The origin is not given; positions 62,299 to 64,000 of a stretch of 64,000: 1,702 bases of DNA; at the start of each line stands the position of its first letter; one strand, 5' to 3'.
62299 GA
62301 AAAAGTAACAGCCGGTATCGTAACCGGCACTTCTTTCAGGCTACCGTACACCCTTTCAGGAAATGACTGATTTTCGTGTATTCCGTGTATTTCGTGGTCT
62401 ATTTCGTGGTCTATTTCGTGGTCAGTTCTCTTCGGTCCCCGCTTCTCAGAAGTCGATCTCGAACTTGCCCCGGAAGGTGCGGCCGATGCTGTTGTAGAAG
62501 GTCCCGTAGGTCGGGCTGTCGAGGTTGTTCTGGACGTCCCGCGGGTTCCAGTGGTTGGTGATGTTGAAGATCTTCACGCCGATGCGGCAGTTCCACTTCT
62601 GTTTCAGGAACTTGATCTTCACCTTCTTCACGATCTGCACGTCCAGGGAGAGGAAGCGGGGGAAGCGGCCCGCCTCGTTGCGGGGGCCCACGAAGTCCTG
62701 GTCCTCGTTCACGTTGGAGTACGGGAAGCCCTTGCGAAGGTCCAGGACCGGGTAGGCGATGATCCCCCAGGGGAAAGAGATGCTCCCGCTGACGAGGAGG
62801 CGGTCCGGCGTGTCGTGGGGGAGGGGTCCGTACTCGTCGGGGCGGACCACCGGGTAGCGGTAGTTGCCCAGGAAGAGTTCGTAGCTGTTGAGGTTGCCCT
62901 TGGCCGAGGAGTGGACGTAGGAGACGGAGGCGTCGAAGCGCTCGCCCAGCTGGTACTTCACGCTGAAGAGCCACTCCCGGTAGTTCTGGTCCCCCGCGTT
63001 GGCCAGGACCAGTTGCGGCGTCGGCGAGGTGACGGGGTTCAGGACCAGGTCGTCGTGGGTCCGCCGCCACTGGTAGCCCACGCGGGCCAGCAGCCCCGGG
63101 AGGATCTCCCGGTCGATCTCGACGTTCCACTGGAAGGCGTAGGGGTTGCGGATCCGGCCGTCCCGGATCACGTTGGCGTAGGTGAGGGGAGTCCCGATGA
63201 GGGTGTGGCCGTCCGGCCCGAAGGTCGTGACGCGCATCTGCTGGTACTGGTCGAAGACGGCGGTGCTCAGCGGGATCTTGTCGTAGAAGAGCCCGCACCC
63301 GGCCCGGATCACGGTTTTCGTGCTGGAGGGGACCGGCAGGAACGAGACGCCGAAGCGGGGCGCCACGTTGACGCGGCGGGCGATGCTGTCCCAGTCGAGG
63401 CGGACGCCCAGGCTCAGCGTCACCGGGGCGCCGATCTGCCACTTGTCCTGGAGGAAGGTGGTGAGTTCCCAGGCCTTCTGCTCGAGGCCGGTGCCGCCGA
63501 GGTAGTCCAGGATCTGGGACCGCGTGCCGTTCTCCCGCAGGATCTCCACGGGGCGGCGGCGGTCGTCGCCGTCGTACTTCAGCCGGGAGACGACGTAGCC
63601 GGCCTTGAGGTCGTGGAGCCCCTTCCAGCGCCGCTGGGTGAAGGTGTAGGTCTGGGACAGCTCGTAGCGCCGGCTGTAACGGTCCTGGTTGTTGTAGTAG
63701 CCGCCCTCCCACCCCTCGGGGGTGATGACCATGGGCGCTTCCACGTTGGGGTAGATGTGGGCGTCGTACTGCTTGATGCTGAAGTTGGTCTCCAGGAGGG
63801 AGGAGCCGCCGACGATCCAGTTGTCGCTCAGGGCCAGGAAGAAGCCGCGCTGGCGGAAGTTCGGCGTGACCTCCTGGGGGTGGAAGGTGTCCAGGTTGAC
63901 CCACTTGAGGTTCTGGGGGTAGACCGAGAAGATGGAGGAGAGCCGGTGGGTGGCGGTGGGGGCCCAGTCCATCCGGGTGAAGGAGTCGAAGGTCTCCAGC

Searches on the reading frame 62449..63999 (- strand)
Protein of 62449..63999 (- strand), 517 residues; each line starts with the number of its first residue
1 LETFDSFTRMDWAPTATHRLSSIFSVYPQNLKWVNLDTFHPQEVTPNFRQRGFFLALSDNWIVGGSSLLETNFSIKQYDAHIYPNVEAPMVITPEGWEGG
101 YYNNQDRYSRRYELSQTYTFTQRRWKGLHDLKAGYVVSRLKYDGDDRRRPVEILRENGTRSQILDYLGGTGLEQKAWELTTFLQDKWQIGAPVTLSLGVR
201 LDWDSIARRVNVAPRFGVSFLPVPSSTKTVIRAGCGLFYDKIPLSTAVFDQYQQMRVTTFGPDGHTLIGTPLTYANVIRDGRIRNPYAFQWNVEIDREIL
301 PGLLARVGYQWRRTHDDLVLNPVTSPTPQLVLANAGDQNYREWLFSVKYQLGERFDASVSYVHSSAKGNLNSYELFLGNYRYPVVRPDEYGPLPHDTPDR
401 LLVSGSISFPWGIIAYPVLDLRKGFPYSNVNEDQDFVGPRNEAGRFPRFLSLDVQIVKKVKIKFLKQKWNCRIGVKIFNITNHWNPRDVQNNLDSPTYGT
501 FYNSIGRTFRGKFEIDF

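Call 68: search_protein_families(library=pfam, proteins=[window:62449-63999:-], max_evalue=0.001)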
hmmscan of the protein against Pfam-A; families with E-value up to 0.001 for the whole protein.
window:62449-63999:- (517 aa): 2 families
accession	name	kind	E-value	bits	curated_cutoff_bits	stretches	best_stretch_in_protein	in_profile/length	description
PF25183.1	OMP_b-brl_4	-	9.3e-22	77.7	30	2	210-412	436-680/838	Outer membrane beta barrel domain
PF00593.30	TonB_dep_Rec_b-barrel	-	7.2e-07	29.9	27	1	45-475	55-433/436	TonB dependent receptor-like, beta-barrel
